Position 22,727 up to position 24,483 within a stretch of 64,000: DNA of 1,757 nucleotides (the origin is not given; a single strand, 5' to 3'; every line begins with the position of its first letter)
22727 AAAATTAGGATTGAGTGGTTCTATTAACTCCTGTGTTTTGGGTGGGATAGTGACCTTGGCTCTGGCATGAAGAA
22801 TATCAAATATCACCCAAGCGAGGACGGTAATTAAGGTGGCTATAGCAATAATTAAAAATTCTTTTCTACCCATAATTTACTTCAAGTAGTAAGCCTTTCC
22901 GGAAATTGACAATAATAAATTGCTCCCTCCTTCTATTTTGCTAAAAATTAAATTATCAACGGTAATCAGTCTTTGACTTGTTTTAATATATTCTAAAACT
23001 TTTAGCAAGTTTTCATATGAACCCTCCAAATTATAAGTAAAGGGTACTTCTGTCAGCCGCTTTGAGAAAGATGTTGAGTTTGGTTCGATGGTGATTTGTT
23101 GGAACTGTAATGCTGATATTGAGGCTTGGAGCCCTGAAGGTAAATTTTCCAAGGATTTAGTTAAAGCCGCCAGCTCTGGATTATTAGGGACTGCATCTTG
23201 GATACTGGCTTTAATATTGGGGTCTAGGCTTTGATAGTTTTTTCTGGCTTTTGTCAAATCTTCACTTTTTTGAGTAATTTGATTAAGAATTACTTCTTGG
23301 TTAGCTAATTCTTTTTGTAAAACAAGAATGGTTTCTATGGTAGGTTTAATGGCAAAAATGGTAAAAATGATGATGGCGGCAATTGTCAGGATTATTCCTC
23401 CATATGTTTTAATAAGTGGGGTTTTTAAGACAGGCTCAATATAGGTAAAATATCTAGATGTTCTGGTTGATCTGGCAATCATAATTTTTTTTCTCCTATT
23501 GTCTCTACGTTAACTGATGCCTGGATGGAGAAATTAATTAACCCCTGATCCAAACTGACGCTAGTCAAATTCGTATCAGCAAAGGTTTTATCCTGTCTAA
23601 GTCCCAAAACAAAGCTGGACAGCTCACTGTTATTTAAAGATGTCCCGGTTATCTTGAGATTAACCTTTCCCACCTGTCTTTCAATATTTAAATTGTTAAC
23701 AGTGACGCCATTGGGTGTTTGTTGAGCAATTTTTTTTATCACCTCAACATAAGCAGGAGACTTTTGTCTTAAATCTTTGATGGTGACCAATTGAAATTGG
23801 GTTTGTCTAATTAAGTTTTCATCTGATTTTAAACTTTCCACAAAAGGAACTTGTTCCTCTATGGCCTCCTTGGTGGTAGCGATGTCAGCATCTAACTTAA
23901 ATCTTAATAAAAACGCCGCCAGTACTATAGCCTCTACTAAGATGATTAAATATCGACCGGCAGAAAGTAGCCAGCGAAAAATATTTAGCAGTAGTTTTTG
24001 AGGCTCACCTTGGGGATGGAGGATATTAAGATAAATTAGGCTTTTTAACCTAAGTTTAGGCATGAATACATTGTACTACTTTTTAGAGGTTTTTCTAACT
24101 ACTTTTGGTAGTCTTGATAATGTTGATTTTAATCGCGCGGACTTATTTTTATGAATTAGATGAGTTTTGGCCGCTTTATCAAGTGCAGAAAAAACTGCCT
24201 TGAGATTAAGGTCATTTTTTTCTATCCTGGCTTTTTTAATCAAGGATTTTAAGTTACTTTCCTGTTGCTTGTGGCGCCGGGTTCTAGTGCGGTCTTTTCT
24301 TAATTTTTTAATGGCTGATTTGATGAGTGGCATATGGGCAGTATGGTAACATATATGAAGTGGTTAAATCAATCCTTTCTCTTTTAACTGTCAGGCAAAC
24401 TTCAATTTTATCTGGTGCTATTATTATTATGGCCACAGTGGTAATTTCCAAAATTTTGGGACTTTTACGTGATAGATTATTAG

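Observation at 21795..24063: pilN-pilO operon continues into a 54-aa membrane peptide and an FN3 + type-I dockerin surface protein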

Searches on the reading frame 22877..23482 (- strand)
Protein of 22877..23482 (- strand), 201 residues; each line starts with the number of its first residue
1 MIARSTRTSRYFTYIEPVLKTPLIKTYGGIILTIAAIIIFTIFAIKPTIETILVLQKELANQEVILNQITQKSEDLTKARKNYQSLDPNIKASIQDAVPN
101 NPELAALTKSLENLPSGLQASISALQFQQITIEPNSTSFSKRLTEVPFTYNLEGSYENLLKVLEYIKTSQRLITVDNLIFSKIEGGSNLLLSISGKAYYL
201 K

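Call 3: search_protein_families(library=pfam, proteins=[window:22877-23482:-], max_evalue=1)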
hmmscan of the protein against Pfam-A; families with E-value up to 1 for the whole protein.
window:22877-23482:- (201 aa): 3 families
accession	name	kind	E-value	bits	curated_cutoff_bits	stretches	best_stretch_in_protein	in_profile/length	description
PF04350.18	PilO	-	1.8e-08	35.1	22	1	57-197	6-140/145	Pilus assembly protein, PilO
PF10741.14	T2SSM_b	-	0.00035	20.9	21.7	1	124-178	36-83/111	Type II secretion system (T2SS), protein M subtype b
PF04977.20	DivIC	-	0.017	15.4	28.9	1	34-85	1-52/80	Septum formation initiator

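Call 4: search_protein_families(library=ncbifam, proteins=[window:22877-23482:-], max_evalue=1)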
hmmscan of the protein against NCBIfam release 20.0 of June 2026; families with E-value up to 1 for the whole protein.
window:22877-23482:- (201 aa): 4 families
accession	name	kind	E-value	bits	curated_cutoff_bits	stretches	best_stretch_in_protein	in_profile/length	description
NF040576.1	T2SS_GspM_XpsM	equivalog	9.2e-05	22.2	60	1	31-180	6-150/180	type II secretion system protein GspM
NF043058.1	T4SS_LegC2C7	subfamily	0.029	13.3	350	1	54-162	182-285/348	LegC2/C7 family Dot/Icm T4SS effector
NF001246.0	PRK00218.1-2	equivalog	0.054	13.2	181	1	51-96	89-134/207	high frequency lysogenization protein HflD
NF011020.0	PRK14449.1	equivalog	0.09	12.7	103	1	134-178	29-73/90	acylphosphatase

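Call 78: search_solved_structures(query=window:22877-23482:-, max_evalue=1)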
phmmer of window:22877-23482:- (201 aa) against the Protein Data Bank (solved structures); distinct sequences matched with E-value up to 1: 7.
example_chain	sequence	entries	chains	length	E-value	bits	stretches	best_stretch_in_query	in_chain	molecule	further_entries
3jc8_Oa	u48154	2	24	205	5.7e-05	26.1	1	14-182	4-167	PilO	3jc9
3n2e_A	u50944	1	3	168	0.14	15.1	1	18-84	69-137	Shikimate kinase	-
1zuh_A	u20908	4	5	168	0.29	14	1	18-84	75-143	Shikimate kinase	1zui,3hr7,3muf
3mrs_A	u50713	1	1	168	0.29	14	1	18-84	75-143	Shikimate kinase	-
2rjz_A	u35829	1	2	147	0.44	13.4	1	98-198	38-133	PilO protein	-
5uvr_A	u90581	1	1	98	0.57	13.1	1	123-198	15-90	PilO protein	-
8eox_D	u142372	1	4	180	0.65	12.9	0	81-118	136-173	C4HR1_4r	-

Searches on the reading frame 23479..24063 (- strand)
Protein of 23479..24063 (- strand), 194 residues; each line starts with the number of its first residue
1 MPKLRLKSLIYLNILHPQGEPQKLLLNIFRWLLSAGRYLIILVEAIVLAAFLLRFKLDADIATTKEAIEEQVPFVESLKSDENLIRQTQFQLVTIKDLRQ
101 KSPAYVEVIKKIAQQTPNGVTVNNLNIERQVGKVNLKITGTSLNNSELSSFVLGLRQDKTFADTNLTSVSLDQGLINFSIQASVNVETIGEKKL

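Call 3: search_protein_families(library=pfam, proteins=[window:23479-24063:-], max_evalue=1)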
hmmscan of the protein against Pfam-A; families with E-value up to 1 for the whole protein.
window:23479-24063:- (194 aa): 2 families
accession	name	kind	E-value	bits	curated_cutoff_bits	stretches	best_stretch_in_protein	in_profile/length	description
PF05137.18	PilN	-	1.9e-11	44.3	22.8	1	108-183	2-77/78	Fimbrial assembly protein (PilN)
PF10884.14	DUF2683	-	0.044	14.5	27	0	103-122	38-57/66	Protein of unknown function (DUF2683)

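Call 4: search_protein_families(library=ncbifam, proteins=[window:23479-24063:-], max_evalue=1)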
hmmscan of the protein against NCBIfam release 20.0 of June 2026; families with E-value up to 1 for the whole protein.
window:23479-24063:- (194 aa): 0 families

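Call 79: search_solved_structures(query=window:23479-24063:-, max_evalue=1)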
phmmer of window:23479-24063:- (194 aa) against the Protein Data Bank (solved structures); distinct sequences matched with E-value up to 1: 4.
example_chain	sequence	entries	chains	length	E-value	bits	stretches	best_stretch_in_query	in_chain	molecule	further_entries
1je8_A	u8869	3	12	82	0.27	14.4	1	93-138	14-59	Nitrate/Nitrite Response Regulator Protein NARL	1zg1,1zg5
5b52_A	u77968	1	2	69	0.39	13.8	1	59-96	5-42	H-NS family protein MvaT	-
8u3b_G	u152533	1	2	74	0.84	12.8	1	96-143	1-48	Nitrate/nitrite response regulator protein NarL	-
1a04_A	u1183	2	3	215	0.93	12.6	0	92-138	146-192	NITRATE/NITRITE RESPONSE REGULATOR PROTEIN NARL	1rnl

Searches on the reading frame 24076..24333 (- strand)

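Call 3: search_protein_families(library=pfam, proteins=[window:24076-24333:-], max_evalue=1)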
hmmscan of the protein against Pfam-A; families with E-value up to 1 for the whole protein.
window:24076-24333:- (85 aa): 2 families
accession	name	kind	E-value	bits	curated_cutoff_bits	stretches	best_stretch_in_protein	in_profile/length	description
PF01649.23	Ribosomal_S20p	-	1.2e-11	45.5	29.5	1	4-74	3-80/83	Ribosomal protein S20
PF10444.14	Nbl1_Borealin_N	-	0.65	10.1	24.4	1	62-82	29-49/57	Nbl1 / Borealin N terminal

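Call 4: search_protein_families(library=ncbifam, proteins=[window:24076-24333:-], max_evalue=1)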
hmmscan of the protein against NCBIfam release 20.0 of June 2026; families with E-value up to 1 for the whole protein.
window:24076-24333:- (85 aa): 2 families
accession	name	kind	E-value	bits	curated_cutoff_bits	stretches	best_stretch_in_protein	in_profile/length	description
TIGR00029.2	S20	equivalog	4.1e-15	56.2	33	1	1-74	1-81/84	30S ribosomal protein S20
TIGR02984.1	Sig-70_plancto1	subfamily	0.015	14.9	183.75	1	6-80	75-146/189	RNA polymerase sigma-70 factor, Planctomycetaceae-specific subfamily 1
